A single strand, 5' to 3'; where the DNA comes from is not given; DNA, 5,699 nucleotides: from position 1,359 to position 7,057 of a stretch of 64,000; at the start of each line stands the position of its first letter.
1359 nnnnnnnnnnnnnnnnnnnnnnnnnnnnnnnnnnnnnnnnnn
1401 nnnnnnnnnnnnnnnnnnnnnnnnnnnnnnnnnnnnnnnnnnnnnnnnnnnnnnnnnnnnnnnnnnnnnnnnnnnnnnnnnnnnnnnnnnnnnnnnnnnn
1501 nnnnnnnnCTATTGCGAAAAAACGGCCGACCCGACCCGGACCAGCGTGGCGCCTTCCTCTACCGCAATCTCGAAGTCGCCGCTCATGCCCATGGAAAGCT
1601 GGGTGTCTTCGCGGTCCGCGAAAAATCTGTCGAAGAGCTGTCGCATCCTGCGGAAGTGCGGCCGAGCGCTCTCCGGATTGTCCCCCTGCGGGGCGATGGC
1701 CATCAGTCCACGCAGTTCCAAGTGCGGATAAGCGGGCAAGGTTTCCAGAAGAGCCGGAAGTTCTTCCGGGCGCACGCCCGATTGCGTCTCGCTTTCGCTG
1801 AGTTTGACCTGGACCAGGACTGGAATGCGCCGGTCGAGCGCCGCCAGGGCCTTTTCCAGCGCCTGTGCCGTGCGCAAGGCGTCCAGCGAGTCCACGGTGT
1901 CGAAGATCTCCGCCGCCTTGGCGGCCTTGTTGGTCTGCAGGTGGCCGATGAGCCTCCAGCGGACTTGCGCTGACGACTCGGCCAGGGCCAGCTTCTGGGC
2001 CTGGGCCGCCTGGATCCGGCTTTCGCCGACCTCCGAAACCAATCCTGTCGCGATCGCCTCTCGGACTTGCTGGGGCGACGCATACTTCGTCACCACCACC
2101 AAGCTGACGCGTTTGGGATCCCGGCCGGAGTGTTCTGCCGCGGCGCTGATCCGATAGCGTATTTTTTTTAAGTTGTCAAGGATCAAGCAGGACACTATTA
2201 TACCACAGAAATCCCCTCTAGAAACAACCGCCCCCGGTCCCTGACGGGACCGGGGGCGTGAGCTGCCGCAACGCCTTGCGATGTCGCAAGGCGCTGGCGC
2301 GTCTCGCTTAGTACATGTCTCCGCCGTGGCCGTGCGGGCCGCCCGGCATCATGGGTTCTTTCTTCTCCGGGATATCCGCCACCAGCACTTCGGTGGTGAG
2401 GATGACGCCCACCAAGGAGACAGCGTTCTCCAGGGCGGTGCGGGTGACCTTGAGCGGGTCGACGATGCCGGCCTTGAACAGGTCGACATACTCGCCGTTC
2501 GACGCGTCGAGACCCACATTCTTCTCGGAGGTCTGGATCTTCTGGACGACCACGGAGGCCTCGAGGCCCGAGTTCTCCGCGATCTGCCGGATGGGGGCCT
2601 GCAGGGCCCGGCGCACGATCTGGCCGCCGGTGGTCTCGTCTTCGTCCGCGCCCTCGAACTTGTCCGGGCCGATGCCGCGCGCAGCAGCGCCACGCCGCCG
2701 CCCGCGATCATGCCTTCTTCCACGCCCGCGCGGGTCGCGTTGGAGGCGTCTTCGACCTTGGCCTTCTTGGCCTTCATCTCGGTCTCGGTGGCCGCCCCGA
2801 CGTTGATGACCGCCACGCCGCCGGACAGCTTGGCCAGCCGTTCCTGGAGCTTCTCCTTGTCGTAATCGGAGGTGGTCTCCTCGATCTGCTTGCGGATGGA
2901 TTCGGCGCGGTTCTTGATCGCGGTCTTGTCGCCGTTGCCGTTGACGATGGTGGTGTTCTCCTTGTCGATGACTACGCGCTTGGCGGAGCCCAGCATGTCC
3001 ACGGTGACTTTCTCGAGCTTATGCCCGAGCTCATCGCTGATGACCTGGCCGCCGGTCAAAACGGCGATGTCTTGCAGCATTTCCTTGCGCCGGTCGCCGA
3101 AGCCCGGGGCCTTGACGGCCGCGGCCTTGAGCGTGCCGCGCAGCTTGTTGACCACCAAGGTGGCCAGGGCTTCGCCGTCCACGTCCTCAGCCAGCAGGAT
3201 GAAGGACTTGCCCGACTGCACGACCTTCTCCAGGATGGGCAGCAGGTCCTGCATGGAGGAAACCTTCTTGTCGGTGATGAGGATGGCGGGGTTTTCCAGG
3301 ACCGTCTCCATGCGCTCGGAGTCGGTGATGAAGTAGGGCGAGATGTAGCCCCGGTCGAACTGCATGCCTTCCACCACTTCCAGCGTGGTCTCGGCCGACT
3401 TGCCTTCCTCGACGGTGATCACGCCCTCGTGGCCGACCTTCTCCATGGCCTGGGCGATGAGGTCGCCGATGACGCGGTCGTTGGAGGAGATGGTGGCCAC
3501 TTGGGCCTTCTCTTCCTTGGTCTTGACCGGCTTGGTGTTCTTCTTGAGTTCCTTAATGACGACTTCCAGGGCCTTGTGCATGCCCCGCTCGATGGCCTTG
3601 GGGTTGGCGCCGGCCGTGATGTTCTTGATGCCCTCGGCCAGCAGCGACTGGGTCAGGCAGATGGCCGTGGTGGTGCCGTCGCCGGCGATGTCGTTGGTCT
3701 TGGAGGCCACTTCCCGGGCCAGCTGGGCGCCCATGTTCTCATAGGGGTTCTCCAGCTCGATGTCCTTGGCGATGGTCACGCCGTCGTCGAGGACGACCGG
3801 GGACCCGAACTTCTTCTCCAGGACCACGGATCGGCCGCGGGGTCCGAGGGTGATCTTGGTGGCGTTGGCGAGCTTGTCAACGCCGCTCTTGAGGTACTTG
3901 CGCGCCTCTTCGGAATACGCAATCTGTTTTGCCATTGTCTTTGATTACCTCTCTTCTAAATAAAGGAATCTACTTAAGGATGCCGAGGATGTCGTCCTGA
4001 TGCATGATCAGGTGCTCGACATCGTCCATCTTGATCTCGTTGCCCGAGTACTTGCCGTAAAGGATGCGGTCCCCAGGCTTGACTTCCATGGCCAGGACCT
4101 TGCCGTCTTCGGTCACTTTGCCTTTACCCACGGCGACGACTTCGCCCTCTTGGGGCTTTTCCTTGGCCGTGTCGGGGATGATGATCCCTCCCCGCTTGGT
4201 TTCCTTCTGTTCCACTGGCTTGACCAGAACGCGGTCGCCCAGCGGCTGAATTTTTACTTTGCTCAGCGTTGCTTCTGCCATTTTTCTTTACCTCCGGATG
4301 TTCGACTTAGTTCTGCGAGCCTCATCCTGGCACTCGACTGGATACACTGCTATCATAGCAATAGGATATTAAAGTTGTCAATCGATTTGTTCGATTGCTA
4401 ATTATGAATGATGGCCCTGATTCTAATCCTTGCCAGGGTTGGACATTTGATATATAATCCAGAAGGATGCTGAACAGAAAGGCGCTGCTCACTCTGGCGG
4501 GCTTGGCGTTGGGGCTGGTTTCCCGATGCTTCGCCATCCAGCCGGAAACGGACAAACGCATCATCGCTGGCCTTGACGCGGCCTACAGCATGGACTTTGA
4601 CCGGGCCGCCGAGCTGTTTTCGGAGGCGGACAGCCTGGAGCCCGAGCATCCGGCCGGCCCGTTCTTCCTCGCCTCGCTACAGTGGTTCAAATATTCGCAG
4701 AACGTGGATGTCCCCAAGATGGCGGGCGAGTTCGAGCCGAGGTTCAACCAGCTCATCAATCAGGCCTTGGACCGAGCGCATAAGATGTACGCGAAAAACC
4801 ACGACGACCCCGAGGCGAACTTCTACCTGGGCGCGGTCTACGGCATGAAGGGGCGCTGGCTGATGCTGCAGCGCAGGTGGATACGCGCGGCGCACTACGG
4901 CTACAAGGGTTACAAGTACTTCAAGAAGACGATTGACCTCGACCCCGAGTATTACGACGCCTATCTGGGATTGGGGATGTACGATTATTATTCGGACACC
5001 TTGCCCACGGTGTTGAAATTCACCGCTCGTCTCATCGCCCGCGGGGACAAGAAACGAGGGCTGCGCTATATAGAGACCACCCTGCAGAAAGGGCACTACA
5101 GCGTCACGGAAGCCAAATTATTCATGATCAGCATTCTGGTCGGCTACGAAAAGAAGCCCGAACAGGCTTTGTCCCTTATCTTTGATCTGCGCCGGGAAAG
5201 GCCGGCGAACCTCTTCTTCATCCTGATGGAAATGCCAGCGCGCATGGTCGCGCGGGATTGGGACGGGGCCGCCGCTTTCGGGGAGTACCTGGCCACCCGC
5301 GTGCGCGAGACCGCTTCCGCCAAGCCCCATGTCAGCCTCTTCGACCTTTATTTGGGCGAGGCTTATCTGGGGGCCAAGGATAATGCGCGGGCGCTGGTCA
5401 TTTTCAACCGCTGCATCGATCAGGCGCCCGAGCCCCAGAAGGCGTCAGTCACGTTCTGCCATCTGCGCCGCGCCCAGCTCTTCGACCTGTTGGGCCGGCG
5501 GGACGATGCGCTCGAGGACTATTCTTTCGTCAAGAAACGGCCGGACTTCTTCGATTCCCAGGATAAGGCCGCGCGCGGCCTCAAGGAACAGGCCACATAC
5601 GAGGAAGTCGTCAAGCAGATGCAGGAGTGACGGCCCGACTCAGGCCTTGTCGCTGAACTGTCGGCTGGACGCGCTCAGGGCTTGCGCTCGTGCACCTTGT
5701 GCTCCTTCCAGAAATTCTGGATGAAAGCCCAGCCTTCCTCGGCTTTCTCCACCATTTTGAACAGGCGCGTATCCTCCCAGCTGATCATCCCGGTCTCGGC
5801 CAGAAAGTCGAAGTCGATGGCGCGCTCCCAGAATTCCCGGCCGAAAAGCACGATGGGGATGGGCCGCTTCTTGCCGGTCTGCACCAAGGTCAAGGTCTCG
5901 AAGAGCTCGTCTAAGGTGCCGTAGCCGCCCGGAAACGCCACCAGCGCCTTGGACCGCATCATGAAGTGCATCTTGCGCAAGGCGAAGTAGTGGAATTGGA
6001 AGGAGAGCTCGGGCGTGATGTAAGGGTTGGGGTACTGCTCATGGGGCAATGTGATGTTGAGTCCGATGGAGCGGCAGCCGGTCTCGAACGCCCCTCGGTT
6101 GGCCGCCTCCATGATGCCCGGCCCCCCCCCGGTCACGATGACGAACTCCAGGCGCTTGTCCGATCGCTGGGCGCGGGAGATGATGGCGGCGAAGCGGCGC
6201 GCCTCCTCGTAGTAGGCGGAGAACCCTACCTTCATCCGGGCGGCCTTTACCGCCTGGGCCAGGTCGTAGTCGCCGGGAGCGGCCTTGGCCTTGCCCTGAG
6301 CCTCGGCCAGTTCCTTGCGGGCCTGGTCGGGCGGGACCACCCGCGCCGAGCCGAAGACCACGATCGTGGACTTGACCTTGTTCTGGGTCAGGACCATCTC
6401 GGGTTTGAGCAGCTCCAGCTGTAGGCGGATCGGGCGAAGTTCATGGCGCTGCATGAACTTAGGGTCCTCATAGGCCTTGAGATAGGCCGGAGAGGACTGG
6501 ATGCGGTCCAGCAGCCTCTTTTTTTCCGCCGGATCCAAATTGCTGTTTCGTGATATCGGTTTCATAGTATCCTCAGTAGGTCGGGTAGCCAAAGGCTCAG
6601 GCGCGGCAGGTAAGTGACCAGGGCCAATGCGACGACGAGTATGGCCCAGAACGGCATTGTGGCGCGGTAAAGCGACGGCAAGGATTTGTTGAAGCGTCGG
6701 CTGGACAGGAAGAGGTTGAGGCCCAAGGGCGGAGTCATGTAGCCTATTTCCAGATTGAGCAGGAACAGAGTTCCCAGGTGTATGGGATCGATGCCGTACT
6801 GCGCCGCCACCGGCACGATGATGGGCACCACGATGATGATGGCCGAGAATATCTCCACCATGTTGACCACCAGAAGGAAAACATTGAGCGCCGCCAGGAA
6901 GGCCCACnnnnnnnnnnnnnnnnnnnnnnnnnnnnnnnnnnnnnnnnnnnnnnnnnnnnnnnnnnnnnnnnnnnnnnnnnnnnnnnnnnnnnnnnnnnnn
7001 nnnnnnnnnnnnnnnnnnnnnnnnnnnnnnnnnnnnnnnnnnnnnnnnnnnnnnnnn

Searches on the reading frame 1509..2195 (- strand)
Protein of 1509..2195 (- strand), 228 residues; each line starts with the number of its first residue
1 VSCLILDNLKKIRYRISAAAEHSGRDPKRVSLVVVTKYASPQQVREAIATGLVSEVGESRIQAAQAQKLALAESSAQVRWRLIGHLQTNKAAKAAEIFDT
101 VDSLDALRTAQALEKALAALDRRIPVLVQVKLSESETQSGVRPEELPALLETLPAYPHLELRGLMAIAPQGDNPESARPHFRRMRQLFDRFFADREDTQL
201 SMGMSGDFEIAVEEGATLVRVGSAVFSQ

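Call 37: search_protein_families(library=pfam, proteins=[window:1509-2195:-], max_evalue=0.001)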
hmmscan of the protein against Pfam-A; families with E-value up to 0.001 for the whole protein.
window:1509-2195:- (228 aa): 1 family
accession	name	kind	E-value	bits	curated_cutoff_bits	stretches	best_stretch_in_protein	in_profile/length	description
PF01168.26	Ala_racemase_N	-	3.6e-19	69.8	24.1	1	8-226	2-216/220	Alanine racemase, N-terminal domain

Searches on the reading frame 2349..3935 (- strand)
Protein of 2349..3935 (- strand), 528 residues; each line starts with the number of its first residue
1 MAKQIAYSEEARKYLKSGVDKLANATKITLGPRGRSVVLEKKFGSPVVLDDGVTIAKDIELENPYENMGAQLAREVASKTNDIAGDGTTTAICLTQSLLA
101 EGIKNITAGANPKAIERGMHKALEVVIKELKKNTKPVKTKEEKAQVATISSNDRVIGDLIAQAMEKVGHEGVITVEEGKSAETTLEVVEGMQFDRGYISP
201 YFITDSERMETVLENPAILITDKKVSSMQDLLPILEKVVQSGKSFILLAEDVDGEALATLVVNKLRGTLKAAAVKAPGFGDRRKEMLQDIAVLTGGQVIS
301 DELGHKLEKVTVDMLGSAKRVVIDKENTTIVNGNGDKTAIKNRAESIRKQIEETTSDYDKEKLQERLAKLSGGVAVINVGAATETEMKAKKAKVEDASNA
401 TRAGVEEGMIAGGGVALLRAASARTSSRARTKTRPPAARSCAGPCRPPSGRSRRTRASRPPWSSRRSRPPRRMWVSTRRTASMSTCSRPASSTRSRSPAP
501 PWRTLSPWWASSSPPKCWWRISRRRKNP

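Call 41: list_cluster_members(proteins=[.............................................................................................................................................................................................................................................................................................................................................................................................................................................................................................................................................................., window:2349-3935:-, window:60283-61125:-, window:59553-60572:-, window:21974-25132:-, window:43786-44655:-, window:43408-43767:-, window:11315-12187:-, window:28632-29624:+, window:3970-4257:-])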
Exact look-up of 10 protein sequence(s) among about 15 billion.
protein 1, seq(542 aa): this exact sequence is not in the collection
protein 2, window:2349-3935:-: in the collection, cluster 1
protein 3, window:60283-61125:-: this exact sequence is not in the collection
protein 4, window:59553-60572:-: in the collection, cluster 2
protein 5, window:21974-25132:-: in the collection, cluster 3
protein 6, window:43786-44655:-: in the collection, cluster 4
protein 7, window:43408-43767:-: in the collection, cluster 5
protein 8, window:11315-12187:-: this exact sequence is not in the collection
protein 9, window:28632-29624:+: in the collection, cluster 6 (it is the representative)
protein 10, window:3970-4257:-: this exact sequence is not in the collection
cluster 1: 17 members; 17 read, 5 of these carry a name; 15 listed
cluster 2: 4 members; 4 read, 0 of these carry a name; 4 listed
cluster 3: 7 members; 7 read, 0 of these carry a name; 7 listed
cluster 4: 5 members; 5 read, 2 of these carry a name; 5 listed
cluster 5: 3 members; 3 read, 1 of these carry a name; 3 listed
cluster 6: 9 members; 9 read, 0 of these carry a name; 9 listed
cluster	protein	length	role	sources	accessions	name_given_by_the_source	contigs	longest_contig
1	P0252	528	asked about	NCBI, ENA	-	-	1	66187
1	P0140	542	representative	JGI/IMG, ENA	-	-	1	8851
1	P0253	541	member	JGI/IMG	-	chaperonin GroEL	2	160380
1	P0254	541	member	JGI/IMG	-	chaperonin GroEL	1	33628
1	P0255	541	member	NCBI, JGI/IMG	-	chaperonin GroEL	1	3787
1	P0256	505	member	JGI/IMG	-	chaperonin GroEL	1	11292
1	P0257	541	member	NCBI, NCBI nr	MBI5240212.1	MAG: chaperonin GroEL [Elusimicrobia bacterium] | chaperonin GroEL [Elusimicrobiota bacterium]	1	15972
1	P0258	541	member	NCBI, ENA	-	-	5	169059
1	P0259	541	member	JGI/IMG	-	-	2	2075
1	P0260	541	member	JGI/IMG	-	-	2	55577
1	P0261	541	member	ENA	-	-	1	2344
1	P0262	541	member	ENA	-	-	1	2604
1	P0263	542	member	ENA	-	-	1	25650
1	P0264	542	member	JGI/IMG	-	-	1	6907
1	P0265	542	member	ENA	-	-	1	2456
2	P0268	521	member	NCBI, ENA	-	-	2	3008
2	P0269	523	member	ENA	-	-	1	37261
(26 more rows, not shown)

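Call 53: find_encoding_contigs(protein=P0269, flank=10000, max_places=5)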
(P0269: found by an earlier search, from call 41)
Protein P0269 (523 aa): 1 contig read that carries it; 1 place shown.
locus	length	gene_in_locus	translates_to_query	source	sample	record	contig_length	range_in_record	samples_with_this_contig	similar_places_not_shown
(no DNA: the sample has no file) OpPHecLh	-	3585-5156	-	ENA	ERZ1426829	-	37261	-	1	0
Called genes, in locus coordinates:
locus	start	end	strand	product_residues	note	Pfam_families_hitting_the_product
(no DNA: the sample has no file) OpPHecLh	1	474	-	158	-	?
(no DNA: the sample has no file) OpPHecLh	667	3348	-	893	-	PF16656:Pur_ac_phosph_N (faint), PF00041:fn3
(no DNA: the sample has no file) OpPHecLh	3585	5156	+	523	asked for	-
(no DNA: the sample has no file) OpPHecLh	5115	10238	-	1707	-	-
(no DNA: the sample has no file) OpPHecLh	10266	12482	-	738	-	PF07090:GATase1_like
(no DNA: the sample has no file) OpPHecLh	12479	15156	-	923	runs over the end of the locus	PF07584:BatA, PF13519:VWA_2, PF13709:DUF4159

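Call 58: find_encoding_contigs(protein=P0264, flank=3000, max_places=3)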
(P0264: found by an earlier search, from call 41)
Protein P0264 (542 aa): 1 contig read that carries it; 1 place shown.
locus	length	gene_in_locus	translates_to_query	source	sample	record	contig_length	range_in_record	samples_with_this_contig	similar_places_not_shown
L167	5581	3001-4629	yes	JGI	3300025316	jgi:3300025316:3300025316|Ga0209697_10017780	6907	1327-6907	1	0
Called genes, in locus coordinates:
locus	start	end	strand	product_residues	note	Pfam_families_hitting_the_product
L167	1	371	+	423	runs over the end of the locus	PF06808:DctM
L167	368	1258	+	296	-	PF18306:LDcluster4, PF03641:Lysine_decarbox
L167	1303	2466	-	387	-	PF13428:TPR_14 (faint), PF13432:TPR_16 (faint), PF14559:TPR_19 (faint), PF21033:RMD1-3 (faint)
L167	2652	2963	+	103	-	PF00166:Cpn10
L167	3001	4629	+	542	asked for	PF00118:Cpn60_TCP1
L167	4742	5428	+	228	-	PF01168:Ala_racemase_N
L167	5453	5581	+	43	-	?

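Call 59: find_encoding_contigs(protein=P0268, flank=3000, max_places=4)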
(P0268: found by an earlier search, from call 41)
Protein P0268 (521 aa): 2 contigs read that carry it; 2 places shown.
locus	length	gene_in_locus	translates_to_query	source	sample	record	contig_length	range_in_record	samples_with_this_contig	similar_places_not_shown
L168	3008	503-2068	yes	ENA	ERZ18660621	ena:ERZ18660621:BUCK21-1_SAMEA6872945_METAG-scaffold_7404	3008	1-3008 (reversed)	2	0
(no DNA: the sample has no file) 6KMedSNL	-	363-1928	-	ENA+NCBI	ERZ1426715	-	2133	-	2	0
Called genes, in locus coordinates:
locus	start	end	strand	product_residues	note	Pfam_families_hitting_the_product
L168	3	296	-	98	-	?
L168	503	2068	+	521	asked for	-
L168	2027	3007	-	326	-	?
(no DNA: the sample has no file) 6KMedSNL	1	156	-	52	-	?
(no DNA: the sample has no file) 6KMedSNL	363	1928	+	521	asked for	-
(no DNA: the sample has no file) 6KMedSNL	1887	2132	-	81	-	?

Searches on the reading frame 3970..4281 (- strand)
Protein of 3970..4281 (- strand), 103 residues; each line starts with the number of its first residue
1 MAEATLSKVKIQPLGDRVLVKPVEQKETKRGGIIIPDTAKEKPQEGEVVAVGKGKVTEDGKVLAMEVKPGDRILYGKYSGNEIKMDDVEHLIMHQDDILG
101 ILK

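Call 69: find_encoding_contigs(protein=window:3970-4281:-, flank=4000, max_places=10)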
Protein window:3970-4281:- (103 aa): 16 contigs read that carry it; 10 places shown.
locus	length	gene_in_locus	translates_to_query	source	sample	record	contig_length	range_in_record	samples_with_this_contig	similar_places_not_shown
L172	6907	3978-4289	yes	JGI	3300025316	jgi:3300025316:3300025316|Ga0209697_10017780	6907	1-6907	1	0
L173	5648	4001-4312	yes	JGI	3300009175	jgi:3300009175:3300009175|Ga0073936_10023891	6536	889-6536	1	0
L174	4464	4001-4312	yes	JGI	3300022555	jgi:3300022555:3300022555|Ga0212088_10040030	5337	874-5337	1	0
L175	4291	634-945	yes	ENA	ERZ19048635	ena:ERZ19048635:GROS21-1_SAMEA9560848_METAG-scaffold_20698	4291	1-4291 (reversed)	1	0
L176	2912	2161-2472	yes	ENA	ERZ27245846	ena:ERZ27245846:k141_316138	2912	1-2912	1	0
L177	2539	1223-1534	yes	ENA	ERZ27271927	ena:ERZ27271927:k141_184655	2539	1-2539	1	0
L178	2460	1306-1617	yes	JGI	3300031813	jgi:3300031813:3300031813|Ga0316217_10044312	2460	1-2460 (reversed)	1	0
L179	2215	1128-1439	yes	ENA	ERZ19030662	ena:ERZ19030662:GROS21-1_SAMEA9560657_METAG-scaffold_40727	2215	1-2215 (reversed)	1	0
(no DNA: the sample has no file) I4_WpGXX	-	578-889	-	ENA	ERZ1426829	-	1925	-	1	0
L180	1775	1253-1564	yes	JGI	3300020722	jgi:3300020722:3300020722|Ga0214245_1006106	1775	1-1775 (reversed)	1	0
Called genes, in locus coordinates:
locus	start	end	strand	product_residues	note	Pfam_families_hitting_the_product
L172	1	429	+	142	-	?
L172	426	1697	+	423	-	PF06808:DctM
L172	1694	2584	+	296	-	PF18306:LDcluster4, PF03641:Lysine_decarbox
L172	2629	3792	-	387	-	PF13428:TPR_14 (faint), PF13432:TPR_16 (faint), PF14559:TPR_19 (faint), PF21033:RMD1-3 (faint)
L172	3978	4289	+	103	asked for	PF00166:Cpn10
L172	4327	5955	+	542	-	PF00118:Cpn60_TCP1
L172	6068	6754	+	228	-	PF01168:Ala_racemase_N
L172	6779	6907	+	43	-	?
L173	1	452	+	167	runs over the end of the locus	PF04290:DctQ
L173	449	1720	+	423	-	PF06808:DctM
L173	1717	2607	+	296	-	PF18306:LDcluster4, PF03641:Lysine_decarbox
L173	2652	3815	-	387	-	PF13428:TPR_14 (faint), PF13432:TPR_16 (faint), PF14559:TPR_19 (faint), PF21033:RMD1-3 (faint)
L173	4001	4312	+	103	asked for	PF00166:Cpn10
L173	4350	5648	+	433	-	?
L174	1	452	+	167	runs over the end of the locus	PF04290:DctQ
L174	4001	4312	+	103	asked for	PF00166:Cpn10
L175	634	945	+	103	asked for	PF00166:Cpn10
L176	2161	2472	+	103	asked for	PF00166:Cpn10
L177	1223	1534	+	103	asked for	PF00166:Cpn10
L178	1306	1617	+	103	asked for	PF00166:Cpn10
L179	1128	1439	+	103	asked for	PF00166:Cpn10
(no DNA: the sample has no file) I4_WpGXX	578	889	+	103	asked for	PF00166:Cpn10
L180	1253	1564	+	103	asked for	PF00166:Cpn10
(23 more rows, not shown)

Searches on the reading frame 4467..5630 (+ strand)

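Call 30: search_protein_families(library=pfam, proteins=[window:4467-5630:+], max_evalue=0.001)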
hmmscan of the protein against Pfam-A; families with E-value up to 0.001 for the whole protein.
window:4467-5630:+ (387 aa): 6 families
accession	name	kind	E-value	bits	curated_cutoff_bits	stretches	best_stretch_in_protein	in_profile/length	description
PF14559.12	TPR_19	-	1.5e-07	32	25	0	43-71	6-34/68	Tetratricopeptide repeat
PF13174.12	TPR_6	-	3.2e-05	24.7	26.3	0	294-322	4-32/33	Tetratricopeptide repeat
PF13428.12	TPR_14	-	3.4e-05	24.6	23.5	0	294-323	5-34/44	Tetratricopeptide repeat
PF13414.12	TPR_11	-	0.00047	20.2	26.8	0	111-129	24-42/42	TPR repeat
PF13431.12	TPR_17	-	0.00067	20.2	24.4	0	151-171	1-21/34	Tetratricopeptide repeat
PF13432.12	TPR_16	-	0.00086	20.1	32.7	0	258-321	6-62/65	Tetratricopeptide repeat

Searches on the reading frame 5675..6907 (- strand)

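Call 30: search_protein_families(library=pfam, proteins=[window:5675-6907:-], max_evalue=0.001)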
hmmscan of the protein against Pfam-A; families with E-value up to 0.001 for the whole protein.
window:5675-6907:- (410 aa): 2 families
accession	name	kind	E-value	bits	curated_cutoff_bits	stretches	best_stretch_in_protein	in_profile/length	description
PF03641.19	Lysine_decarbox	-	5.1e-29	101.6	27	1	266-391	1-126/131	Possible lysine decarboxylase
PF18306.6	LDcluster4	-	1.9e-08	34.5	26.3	1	254-338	32-113/151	SLOG cluster4 family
